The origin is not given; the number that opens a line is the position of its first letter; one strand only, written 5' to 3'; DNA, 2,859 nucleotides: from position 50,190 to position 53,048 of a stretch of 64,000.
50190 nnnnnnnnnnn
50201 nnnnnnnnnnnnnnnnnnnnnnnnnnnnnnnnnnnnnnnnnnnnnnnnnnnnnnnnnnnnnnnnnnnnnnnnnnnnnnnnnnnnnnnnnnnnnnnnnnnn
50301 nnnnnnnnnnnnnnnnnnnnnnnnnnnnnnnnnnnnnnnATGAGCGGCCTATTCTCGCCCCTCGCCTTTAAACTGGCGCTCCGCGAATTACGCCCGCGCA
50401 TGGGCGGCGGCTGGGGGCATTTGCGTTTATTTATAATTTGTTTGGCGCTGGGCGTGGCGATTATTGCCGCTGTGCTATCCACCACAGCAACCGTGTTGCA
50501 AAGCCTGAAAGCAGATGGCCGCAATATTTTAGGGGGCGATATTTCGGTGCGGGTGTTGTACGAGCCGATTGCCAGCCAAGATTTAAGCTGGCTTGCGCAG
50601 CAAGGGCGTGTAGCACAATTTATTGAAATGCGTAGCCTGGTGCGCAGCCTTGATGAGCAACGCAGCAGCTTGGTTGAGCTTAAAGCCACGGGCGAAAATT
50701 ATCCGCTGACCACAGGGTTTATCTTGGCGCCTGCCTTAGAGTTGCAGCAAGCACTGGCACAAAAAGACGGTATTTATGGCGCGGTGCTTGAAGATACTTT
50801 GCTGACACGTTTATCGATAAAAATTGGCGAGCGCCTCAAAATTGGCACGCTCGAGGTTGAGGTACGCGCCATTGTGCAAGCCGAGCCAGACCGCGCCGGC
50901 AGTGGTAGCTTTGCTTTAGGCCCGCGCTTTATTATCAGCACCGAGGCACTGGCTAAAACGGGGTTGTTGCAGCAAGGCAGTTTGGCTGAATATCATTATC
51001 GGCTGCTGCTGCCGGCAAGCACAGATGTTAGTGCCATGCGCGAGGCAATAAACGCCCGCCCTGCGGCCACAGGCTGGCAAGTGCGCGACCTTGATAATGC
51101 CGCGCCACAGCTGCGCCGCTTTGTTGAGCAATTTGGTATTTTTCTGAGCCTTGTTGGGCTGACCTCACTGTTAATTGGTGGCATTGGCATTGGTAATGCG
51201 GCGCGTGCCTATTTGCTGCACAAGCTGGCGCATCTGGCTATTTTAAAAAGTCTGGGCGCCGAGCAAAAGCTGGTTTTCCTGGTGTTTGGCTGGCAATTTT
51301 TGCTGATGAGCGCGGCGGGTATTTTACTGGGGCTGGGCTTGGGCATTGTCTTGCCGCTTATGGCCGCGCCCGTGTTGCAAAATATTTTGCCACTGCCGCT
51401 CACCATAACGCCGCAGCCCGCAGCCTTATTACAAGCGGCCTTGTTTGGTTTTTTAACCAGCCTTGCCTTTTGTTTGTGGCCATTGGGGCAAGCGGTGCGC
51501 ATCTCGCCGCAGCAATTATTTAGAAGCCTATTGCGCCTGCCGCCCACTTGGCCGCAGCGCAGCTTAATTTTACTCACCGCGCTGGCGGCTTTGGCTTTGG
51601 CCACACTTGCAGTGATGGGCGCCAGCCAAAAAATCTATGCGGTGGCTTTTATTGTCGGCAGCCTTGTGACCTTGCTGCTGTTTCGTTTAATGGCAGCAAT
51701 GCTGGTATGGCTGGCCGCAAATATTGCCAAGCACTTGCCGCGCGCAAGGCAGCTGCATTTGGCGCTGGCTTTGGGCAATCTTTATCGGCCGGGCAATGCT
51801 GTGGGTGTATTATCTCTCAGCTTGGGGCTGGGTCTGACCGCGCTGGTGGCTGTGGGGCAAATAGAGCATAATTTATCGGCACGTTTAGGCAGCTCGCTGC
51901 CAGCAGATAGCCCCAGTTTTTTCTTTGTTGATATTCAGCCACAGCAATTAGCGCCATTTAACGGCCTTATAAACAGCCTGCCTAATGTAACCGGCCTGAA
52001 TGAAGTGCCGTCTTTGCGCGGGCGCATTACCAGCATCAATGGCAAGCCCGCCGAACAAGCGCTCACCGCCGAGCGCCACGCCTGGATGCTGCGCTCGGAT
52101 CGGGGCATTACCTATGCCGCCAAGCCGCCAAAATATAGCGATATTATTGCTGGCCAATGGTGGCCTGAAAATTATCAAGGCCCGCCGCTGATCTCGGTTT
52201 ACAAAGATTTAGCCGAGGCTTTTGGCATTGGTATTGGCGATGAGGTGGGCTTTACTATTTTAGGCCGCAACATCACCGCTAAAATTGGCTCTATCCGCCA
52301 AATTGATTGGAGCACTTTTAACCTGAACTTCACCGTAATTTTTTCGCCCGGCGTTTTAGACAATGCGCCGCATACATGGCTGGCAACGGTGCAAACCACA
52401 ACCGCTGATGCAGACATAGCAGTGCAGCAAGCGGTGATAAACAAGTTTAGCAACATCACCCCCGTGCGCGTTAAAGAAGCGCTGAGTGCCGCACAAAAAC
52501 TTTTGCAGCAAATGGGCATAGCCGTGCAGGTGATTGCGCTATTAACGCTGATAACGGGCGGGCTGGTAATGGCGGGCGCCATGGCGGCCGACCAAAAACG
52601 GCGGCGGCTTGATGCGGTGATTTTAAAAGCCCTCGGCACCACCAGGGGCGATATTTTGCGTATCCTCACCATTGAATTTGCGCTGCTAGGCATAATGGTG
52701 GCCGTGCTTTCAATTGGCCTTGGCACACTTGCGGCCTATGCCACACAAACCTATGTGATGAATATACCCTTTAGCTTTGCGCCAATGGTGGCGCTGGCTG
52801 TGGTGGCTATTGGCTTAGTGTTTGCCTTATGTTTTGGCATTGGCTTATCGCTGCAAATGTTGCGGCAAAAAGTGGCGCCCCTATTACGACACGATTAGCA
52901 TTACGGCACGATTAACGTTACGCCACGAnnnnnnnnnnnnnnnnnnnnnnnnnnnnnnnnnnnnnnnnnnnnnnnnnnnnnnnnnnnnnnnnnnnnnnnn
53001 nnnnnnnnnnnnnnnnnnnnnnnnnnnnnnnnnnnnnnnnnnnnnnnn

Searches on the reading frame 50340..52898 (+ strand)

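Call 96: search_protein_families(library=pfam, proteins=[window:50340-52898:+], max_evalue=0.001)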
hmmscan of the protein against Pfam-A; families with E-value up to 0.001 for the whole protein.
window:50340-52898:+ (852 aa): 2 families
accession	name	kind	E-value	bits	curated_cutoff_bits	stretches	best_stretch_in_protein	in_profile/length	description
PF02687.27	FtsX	-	3.6e-19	69.4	25.5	2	731-843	2-118/120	FtsX-like permease C-terminal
PF12704.14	MacB_PCD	-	6.8e-08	33.5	27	1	30-238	3-205/207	MacB-like periplasmic core domain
